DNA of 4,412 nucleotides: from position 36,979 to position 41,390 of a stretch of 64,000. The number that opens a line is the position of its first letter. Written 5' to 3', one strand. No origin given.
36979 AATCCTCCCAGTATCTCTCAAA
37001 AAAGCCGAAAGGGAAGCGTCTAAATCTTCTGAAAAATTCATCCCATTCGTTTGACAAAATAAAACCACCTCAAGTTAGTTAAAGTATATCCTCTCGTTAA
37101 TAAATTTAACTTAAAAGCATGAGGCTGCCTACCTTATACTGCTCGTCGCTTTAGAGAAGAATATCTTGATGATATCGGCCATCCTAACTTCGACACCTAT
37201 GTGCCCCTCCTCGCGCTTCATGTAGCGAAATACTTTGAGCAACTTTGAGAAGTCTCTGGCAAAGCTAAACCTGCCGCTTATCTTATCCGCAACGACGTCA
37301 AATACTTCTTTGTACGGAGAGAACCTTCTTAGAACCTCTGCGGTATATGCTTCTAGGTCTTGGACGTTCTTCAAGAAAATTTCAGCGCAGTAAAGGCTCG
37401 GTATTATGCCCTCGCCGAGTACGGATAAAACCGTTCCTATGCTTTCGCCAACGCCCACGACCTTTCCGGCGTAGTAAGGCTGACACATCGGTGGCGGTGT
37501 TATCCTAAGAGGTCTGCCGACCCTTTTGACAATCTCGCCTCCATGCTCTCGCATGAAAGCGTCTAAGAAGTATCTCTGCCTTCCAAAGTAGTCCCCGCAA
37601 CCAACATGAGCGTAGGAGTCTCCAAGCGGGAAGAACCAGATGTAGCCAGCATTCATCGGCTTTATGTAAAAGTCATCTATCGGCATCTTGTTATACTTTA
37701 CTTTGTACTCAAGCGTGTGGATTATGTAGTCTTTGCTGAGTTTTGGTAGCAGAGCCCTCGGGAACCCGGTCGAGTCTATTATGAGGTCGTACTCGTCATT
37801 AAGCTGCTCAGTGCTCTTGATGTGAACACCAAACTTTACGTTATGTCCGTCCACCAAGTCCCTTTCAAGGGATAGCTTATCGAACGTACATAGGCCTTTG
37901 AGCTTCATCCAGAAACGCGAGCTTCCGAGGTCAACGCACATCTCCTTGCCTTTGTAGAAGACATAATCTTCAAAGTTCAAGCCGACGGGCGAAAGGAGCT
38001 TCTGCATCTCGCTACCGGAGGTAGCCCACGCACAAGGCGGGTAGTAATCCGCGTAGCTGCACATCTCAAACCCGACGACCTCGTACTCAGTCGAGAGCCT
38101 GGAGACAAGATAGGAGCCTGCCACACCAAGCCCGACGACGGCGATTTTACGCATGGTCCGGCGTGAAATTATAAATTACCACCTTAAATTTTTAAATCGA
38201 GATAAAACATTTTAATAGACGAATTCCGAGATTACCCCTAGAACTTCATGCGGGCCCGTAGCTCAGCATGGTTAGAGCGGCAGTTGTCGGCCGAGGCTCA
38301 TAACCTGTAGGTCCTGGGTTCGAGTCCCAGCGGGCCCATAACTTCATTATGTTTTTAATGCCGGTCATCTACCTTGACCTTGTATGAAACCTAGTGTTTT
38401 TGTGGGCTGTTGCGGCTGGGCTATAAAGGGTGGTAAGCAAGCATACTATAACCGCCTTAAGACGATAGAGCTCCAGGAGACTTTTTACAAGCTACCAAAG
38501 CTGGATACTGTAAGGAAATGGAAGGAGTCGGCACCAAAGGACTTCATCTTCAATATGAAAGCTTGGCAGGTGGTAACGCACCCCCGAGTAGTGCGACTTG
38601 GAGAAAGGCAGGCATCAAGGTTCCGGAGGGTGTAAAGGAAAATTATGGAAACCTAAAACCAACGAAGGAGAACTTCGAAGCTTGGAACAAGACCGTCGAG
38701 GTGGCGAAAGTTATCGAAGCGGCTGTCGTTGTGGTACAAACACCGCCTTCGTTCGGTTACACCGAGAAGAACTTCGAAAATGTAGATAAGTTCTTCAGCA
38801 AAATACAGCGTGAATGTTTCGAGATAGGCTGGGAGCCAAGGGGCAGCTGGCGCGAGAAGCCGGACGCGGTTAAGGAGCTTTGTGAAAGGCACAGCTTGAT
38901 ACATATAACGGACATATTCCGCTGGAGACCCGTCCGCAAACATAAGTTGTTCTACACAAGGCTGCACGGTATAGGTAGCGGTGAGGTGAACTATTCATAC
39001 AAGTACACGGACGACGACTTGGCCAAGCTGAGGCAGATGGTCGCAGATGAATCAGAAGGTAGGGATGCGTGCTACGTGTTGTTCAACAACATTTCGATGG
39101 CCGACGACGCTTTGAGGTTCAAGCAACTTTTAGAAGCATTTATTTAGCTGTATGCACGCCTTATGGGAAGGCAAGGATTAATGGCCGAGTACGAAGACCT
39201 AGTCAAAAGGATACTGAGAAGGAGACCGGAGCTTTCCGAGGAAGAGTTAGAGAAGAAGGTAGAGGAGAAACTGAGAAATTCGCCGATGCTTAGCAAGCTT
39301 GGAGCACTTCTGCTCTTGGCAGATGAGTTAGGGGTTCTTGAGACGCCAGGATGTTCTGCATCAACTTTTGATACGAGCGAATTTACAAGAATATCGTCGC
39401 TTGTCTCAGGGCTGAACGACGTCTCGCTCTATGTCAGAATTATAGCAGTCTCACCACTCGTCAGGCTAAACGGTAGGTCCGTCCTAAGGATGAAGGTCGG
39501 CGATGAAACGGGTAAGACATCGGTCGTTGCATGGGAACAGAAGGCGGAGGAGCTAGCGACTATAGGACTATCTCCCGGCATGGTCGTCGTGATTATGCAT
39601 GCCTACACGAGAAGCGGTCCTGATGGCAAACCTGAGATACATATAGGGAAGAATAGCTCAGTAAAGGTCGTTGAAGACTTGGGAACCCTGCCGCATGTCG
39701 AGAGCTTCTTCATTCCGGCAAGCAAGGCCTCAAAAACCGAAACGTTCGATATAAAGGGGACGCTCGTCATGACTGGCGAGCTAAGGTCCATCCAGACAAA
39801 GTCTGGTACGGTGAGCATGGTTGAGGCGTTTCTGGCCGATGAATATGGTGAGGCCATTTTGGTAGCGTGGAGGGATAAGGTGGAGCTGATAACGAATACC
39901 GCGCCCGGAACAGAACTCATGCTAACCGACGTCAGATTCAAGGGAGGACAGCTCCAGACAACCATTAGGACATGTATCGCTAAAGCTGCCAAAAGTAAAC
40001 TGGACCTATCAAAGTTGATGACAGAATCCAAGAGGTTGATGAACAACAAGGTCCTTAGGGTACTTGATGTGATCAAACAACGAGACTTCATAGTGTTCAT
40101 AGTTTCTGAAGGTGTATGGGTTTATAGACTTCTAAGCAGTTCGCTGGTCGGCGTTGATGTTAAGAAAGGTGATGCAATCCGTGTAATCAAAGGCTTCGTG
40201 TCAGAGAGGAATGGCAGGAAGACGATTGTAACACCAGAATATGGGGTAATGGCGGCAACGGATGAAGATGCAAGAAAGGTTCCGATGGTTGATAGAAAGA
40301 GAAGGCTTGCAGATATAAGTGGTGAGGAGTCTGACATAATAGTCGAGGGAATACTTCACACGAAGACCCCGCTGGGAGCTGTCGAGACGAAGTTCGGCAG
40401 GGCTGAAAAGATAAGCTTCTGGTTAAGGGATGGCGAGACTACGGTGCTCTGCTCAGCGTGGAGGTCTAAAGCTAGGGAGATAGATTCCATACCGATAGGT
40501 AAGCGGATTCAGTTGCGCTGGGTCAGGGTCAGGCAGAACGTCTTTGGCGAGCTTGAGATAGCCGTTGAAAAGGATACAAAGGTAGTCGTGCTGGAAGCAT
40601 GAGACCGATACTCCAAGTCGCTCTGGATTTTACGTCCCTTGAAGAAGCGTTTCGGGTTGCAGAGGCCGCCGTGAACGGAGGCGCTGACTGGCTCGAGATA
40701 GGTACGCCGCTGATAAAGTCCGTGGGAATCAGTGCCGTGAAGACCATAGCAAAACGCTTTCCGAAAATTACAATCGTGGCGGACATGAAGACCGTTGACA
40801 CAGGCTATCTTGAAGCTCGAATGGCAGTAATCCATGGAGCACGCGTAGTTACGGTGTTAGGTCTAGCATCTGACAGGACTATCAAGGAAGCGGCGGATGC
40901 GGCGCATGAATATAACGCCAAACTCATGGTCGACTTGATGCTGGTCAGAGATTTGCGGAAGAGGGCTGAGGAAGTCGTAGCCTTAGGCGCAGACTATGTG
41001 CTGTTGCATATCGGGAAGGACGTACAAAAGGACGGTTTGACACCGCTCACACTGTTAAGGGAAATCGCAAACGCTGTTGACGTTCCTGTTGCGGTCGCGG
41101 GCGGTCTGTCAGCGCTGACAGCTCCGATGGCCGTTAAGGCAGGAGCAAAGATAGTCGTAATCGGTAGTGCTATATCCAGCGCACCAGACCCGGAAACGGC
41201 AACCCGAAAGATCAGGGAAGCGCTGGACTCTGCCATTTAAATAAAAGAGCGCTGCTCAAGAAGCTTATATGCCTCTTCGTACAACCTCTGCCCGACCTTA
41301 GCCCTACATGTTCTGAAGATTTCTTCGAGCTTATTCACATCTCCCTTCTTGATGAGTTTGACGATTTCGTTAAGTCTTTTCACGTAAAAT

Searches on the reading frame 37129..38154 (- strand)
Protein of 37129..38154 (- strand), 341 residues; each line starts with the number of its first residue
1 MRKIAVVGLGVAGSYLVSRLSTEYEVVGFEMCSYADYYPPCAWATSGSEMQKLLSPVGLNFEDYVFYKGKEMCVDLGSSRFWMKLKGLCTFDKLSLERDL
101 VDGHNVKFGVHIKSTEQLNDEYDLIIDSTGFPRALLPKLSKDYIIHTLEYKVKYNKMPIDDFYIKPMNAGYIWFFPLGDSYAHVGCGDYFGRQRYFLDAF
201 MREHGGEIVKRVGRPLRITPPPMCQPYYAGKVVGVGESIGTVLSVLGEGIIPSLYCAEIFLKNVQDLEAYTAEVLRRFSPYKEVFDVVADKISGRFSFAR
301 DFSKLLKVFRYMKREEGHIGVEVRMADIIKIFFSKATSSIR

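Call 69: search_protein_families(library=pfam, proteins=[window:37129-38154:-], max_evalue=0.001)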
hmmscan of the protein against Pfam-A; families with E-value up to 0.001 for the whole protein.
window:37129-38154:- (341 aa): 1 family
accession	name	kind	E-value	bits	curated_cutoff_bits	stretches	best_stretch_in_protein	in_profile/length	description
PF22578.2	GGR_cat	-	0.00027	21.2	27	0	168-204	30-71/88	Geranylgeranyl reductase catalytic domain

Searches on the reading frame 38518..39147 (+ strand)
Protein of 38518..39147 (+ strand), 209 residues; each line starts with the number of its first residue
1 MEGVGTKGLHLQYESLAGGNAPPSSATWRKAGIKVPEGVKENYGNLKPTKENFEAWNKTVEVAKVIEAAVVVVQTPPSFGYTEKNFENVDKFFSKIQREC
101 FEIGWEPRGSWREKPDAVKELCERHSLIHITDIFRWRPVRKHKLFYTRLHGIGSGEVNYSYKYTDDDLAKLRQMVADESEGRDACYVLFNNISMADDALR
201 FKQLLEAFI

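Call 69: search_protein_families(library=pfam, proteins=[window:38518-39147:+], max_evalue=0.001)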
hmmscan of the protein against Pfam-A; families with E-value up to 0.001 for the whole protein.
window:38518-39147:+ (209 aa): 1 family
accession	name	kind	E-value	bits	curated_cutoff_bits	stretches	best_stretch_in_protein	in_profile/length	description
PF01904.24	DUF72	-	1.1e-17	65.2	25.3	1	49-204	64-214/217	Protein of unknown function DUF72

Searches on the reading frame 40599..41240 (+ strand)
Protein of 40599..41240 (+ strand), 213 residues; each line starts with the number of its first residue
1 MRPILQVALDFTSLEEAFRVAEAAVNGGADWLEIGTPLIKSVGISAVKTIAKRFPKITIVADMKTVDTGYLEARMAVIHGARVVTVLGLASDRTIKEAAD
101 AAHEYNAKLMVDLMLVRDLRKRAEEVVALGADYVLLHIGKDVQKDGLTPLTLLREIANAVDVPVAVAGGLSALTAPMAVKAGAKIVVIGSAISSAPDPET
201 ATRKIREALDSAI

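Call 3: search_protein_families(library=pfam, proteins=[window:40599-41240:+], max_evalue=0.01)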
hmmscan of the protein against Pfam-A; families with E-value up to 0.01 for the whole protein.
window:40599-41240:+ (213 aa): 8 families
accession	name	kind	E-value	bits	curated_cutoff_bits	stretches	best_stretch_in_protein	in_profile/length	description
PF00215.30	OMPdecase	-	2.1e-35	123.1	27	1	4-205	2-221/221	Orotidine 5'-phosphate decarboxylase / HUMPS family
PF04481.18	DUF561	-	3.1e-07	30.3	21.6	1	149-207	174-232/243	Protein of unknown function (DUF561)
PF00977.27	His_biosynth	-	1.8e-06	28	23.6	1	123-192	152-222/228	Histidine biosynthesis protein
PF02581.23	TMP-TENI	-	2e-05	24.5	27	1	120-192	106-180/180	Thiamine monophosphate synthase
PF05690.20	ThiG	-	0.00023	21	23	1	143-209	157-224/247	Thiazole biosynthesis protein ThiG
PF00290.26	Trp_syntA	-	0.00058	19.3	27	0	152-193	189-230/259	Tryptophan synthase alpha chain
PF00834.25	Ribul_P_3_epim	-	0.00083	19.2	21.1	0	155-192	158-197/198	Ribulose-phosphate 3 epimerase family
PF01791.15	DeoC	-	0.0061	16.6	23.8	1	93-191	112-225/229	DeoC/LacD family aldolase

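Call 4: search_protein_families(library=ncbifam, proteins=[window:40599-41240:+], max_evalue=0.01)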
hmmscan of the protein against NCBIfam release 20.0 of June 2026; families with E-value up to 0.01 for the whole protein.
window:40599-41240:+ (213 aa): 29 families (the best 25 are shown)
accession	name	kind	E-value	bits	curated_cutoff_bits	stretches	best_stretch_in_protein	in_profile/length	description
NF005442.0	PRK07028.1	equivalog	7.4e-72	242.3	593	1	2-212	3-213/430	bifunctional hexulose-6-phosphate synthase/ribonuclease regulator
NF041755.1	RuMP_HxlAB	equivalog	6.5e-65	219.6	500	1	2-211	3-212/391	bifunctional 3-hexulose-6-phosphate synthase/6-phospho-3-hexuloisomerase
TIGR03128.2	RuMP_HxlA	equivalog_domain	4.3e-63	212.7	200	1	5-208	1-204/205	3-hexulose-6-phosphate synthase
NF009833.0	PRK13307.1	equivalog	8.1e-37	127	274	1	3-210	173-380/392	bifunctional 5,6,7,8-tetrahydromethanopterin hydro-lyase/3-hexulose-6-phosphate synthase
NF009832.1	PRK13306.1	subfamily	3.9e-29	101.7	250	1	2-209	2-210/215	3-dehydro-L-gulonate-6-phosphate decarboxylase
NF009831.0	PRK13305.1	equivalog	1.3e-24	86.7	294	1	2-211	3-213/220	3-keto-L-gulonate-6-phosphate decarboxylase UlaD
NF010386.0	PRK13813.1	equivalog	3.5e-14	52.9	208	1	5-210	7-214/216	orotidine 5'-phosphate decarboxylase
TIGR01740.1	pyrF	equivalog_domain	2.5e-11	43.7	92.3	1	6-124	2-117/216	orotidine-5'-phosphate decarboxylase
NF001273.0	PRK00230.1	equivalog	5.5e-09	35.7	193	2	5-107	7-109/233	orotidine-5'-phosphate decarboxylase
TIGR00735.1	hisF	equivalog_domain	2.5e-07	30.3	294.55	2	9-170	50-208/254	imidazole glycerol phosphate synthase subunit HisF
NF003198.0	PRK04169.1-2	subfamily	5.5e-07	28.9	247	1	129-210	167-247/249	geranylgeranylglyceryl/heptaprenylglyceryl phosphate synthase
NF005819.0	PRK07695.1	equivalog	9.8e-07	28.6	251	1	123-209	108-197/205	thiazole tautomerase TenI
NF005119.0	PRK06552.1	subfamily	1.7e-06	27.7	238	1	13-194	23-188/213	bifunctional 2-keto-4-hydroxyglutarate aldolase/2-keto-3-deoxy-6-phosphogluconate aldolase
TIGR01163.1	rpe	equivalog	2.3e-06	27.1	212.6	1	159-206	164-211/211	ribulose-phosphate 3-epimerase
TIGR00693.1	thiE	equivalog_domain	4.6e-06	26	145.1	1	129-204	116-196/197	thiamine phosphate synthase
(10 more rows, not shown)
